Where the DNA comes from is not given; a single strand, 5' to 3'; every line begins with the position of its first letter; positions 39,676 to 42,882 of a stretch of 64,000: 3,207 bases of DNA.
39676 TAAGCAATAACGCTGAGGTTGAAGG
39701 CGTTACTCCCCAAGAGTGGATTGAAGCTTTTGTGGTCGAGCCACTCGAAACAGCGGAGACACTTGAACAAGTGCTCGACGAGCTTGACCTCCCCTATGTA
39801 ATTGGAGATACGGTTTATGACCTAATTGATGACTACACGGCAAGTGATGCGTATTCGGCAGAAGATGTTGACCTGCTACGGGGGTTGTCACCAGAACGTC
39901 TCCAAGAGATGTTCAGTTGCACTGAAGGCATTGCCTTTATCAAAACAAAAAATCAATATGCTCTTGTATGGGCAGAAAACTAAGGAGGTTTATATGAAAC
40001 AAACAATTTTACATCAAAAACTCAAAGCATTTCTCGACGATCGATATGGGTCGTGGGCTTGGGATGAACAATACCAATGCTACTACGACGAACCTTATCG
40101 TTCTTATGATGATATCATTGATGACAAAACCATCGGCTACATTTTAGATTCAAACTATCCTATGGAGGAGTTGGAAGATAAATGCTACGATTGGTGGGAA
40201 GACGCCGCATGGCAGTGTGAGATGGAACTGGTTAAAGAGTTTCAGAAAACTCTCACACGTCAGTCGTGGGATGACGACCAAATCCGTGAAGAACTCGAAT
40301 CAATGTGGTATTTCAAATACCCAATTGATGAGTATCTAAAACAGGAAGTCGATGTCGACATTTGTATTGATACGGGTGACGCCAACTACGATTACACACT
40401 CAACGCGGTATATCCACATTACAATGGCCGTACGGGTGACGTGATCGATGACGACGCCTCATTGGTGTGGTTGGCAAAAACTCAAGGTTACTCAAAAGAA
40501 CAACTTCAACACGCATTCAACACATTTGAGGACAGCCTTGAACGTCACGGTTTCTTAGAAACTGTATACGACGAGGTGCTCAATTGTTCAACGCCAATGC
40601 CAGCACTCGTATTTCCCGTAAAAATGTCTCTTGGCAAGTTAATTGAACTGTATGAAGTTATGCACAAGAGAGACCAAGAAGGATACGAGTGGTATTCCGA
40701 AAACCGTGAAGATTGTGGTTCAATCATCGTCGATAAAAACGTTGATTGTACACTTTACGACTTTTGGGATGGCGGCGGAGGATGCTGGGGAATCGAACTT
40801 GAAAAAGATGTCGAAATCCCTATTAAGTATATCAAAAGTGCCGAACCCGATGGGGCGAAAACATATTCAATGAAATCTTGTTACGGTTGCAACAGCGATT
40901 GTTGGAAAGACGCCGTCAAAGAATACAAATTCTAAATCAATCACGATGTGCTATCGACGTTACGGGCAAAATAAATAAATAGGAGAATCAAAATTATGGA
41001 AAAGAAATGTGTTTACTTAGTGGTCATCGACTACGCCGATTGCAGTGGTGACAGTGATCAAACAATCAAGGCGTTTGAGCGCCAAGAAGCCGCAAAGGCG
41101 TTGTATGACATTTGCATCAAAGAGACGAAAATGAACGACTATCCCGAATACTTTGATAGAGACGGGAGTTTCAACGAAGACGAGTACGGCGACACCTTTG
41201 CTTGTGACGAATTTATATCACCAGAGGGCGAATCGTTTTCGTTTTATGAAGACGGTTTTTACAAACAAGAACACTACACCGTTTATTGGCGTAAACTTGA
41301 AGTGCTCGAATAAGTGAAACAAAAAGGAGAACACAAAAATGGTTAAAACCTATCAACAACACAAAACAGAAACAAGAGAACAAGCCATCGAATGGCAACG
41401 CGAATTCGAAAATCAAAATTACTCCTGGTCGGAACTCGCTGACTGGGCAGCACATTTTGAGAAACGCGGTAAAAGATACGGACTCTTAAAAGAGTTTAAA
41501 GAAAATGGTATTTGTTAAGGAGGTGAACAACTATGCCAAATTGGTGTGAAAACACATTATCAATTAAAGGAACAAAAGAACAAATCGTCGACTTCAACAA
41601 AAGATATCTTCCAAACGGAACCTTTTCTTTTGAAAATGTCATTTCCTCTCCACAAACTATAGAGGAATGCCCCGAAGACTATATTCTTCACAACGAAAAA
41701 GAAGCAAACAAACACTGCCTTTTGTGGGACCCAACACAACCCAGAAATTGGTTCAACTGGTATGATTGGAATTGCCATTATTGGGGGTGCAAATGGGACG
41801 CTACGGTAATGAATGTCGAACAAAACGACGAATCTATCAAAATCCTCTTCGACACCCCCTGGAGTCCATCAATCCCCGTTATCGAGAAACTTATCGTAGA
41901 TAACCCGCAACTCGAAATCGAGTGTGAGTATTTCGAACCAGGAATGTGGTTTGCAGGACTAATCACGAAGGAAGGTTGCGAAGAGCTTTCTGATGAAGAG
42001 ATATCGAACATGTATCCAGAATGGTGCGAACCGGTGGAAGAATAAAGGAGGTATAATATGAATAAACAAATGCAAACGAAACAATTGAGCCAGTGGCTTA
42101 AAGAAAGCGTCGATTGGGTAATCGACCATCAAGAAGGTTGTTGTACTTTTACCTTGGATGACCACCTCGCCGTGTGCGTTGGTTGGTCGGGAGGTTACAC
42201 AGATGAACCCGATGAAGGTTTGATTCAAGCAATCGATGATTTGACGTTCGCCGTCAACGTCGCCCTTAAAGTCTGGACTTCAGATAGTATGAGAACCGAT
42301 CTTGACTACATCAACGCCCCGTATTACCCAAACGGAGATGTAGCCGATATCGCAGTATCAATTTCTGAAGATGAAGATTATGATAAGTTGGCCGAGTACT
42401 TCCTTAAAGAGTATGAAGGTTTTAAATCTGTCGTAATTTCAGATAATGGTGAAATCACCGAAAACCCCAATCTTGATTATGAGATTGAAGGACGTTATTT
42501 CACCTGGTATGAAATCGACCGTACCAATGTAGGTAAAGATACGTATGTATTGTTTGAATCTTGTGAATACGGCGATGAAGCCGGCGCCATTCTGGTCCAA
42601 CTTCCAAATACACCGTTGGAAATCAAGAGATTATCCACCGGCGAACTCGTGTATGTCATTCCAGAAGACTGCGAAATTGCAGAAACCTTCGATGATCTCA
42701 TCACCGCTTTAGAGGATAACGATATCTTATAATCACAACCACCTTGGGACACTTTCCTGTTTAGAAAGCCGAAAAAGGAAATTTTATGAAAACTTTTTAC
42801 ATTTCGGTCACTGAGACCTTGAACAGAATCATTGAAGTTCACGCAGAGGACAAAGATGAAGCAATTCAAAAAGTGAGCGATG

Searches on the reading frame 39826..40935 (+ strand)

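Call 22: search_protein_families(library=phrogs, proteins=[window:39826-40935:+], max_evalue=0.001)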
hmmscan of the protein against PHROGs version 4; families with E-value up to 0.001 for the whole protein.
window:39826-40935:+ (369 aa): 1 family
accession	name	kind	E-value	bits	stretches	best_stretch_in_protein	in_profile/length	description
phrog_23767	-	unknown function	1.3e-33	117.9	1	85-364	32-294/303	-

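Call 105: search_protein_families(library=pfam, proteins=[window:39826-40935:+], max_evalue=0.001)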
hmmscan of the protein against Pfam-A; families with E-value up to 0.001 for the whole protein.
window:39826-40935:+ (369 aa): 0 families

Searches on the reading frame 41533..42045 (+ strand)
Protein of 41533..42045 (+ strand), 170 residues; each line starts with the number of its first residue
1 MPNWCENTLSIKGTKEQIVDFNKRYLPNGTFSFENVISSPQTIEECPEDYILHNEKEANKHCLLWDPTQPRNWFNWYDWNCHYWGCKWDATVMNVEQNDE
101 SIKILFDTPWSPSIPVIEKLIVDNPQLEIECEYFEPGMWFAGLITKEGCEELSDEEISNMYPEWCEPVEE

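Call 22: search_protein_families(library=phrogs, proteins=[window:41533-42045:+], max_evalue=0.001)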
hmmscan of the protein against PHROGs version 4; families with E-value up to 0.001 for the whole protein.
window:41533-42045:+ (170 aa): 2 families
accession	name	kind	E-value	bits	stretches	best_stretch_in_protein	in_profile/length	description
phrog_12644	-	unknown function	1.2e-16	62.2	1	72-160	112-198/236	-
phrog_20518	-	unknown function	6.4e-13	50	1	40-142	73-175/177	-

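Call 105: search_protein_families(library=pfam, proteins=[window:41533-42045:+], max_evalue=0.001)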
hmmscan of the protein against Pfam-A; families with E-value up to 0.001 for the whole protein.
window:41533-42045:+ (170 aa): 1 family
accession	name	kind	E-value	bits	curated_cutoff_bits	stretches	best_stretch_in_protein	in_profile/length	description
PF18406.6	DUF1281_C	-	1.9e-06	28.1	22.8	1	96-147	8-59/88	Ferredoxin-like domain in Api92-like protein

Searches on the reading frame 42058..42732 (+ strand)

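Call 22: search_protein_families(library=phrogs, proteins=[window:42058-42732:+], max_evalue=0.001)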
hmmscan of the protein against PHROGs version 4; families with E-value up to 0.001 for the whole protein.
window:42058-42732:+ (224 aa): 0 families

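Call 105: search_protein_families(library=pfam, proteins=[window:42058-42732:+], max_evalue=0.001)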
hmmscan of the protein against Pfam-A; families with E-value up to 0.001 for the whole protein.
window:42058-42732:+ (224 aa): 1 family
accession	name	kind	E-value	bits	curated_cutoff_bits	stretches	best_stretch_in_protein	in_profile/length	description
PF18832.6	LPD18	-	3e-05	24.5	26.8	1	140-180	11-51/86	Large polyvalent protein-associated domain 18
